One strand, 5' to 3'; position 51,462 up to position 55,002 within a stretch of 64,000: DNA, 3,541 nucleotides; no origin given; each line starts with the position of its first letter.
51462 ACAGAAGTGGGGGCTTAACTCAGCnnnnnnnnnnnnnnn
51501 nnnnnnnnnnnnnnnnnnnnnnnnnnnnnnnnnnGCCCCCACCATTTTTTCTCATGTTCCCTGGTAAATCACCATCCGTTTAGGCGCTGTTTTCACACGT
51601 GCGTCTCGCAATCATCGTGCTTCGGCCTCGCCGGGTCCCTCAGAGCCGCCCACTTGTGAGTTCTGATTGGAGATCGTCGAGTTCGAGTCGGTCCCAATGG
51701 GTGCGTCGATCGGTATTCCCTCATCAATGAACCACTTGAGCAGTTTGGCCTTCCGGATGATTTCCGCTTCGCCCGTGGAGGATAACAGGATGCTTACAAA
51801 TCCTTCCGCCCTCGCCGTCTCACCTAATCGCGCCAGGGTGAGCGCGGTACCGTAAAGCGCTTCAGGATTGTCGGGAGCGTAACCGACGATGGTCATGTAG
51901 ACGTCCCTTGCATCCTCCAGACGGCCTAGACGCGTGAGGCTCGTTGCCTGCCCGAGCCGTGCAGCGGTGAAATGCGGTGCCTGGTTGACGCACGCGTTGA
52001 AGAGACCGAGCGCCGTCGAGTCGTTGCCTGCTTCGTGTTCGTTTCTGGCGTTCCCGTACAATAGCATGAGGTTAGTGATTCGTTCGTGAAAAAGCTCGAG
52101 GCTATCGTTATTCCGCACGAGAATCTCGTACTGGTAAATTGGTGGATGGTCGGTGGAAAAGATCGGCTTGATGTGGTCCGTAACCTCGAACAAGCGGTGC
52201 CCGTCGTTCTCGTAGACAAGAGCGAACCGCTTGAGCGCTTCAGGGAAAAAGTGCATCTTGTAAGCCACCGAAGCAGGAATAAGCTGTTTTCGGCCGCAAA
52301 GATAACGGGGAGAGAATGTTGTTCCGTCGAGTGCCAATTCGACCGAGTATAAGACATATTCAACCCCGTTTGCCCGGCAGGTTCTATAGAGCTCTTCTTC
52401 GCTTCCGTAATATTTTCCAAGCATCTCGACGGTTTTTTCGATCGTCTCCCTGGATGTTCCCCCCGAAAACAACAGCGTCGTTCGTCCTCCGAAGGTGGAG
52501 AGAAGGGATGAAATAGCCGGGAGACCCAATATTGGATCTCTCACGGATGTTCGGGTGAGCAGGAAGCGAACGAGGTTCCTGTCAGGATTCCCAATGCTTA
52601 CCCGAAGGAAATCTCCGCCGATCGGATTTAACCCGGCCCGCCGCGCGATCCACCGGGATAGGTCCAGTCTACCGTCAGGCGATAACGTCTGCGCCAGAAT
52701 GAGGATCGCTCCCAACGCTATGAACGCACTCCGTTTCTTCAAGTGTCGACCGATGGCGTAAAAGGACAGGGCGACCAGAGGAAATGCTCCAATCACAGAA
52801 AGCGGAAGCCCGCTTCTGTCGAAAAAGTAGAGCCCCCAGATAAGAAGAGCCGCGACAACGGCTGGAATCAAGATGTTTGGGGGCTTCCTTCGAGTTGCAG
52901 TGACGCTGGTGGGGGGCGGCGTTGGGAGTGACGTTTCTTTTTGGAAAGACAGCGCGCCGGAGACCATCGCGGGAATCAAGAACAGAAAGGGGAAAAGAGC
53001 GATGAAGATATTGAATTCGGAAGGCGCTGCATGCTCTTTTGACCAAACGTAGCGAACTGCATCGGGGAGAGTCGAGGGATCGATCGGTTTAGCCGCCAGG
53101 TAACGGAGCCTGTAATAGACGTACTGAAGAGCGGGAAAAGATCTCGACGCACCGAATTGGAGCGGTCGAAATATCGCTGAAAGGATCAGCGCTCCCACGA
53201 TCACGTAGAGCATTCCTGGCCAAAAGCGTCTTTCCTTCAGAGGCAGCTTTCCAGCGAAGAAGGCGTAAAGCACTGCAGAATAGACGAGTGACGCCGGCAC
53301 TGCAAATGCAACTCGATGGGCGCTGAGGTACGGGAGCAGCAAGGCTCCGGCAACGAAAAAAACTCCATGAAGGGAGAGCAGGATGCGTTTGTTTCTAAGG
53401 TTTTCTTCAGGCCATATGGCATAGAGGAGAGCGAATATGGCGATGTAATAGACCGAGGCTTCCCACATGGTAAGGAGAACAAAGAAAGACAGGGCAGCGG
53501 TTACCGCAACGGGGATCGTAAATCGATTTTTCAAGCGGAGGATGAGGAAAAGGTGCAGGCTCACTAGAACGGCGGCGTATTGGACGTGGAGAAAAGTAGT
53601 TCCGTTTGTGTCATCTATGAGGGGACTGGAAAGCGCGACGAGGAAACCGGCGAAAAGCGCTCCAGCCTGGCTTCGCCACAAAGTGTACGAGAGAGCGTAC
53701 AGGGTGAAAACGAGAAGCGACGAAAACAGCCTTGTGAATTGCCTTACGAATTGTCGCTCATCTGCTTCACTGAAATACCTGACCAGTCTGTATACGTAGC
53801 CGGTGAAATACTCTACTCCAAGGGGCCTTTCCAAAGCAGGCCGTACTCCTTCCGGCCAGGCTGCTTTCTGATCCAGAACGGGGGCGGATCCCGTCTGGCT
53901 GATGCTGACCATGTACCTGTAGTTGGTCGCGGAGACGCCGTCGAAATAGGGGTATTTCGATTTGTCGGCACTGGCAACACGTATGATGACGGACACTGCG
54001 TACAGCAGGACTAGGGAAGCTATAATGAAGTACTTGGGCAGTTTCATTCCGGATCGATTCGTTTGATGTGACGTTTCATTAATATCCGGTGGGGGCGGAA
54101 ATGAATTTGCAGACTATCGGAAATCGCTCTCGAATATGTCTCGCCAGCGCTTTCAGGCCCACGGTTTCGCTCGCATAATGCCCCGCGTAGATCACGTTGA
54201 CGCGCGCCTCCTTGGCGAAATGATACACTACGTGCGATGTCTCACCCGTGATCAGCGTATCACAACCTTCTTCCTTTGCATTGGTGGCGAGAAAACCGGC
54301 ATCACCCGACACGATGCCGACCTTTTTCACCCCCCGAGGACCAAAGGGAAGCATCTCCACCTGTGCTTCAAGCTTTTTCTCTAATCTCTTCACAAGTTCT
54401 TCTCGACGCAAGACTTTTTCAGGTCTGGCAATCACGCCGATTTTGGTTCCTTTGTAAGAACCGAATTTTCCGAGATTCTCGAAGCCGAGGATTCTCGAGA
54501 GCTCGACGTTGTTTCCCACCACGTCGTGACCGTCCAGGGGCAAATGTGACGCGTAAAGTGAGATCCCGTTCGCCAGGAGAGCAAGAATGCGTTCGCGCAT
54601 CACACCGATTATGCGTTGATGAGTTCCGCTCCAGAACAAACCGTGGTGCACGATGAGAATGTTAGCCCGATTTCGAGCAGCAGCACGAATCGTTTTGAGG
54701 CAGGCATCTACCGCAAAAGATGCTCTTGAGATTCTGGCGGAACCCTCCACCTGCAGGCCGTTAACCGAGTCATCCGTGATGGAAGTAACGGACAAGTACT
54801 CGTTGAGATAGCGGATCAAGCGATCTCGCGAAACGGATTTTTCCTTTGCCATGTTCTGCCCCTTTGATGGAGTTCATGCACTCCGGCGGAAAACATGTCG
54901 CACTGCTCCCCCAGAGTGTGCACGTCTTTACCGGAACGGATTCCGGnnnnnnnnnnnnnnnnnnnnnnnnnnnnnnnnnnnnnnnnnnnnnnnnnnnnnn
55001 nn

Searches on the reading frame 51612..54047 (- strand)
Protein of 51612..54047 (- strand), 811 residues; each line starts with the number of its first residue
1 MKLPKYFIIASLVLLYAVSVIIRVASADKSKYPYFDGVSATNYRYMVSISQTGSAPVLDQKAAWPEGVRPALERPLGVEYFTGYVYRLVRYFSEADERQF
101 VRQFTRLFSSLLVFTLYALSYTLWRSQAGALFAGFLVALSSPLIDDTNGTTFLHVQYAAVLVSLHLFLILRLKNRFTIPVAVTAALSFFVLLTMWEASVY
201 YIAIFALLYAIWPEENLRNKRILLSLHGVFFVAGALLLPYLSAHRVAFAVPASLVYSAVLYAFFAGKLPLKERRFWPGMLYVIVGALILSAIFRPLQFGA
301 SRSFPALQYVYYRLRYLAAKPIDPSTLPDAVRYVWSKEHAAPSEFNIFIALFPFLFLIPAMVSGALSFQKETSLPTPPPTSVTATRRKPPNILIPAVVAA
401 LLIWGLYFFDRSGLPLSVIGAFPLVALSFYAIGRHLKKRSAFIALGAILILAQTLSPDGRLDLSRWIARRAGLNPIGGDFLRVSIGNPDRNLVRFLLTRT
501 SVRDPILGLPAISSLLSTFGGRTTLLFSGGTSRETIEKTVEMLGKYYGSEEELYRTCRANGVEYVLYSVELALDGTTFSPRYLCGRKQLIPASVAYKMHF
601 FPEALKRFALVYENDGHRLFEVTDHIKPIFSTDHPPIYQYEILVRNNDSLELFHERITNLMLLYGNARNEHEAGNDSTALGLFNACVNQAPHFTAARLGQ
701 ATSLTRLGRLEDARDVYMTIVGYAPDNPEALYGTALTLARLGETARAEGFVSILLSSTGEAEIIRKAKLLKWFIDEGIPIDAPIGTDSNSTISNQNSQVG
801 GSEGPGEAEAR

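Call 63: search_protein_families(library=pfam, proteins=[window:51612-54047:-], max_evalue=0.00001)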
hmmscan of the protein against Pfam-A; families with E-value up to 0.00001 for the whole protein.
window:51612-54047:- (811 aa): 1 family
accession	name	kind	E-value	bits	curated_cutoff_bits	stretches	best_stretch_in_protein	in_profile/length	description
PF13432.12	TPR_16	-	2.9e-06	28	32.7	0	698-750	1-53/65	Tetratricopeptide repeat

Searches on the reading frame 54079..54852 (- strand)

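Call 63: search_protein_families(library=pfam, proteins=[window:54079-54852:-], max_evalue=0.00001)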
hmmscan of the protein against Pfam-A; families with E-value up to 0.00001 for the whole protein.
window:54079-54852:- (257 aa): 1 family
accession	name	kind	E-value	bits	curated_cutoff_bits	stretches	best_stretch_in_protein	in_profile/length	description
PF01784.24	DUF34_NIF3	-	6.1e-60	203.4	23.4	1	9-246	3-241/256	Duf34/NIF3 (NGG1p interacting factor 3)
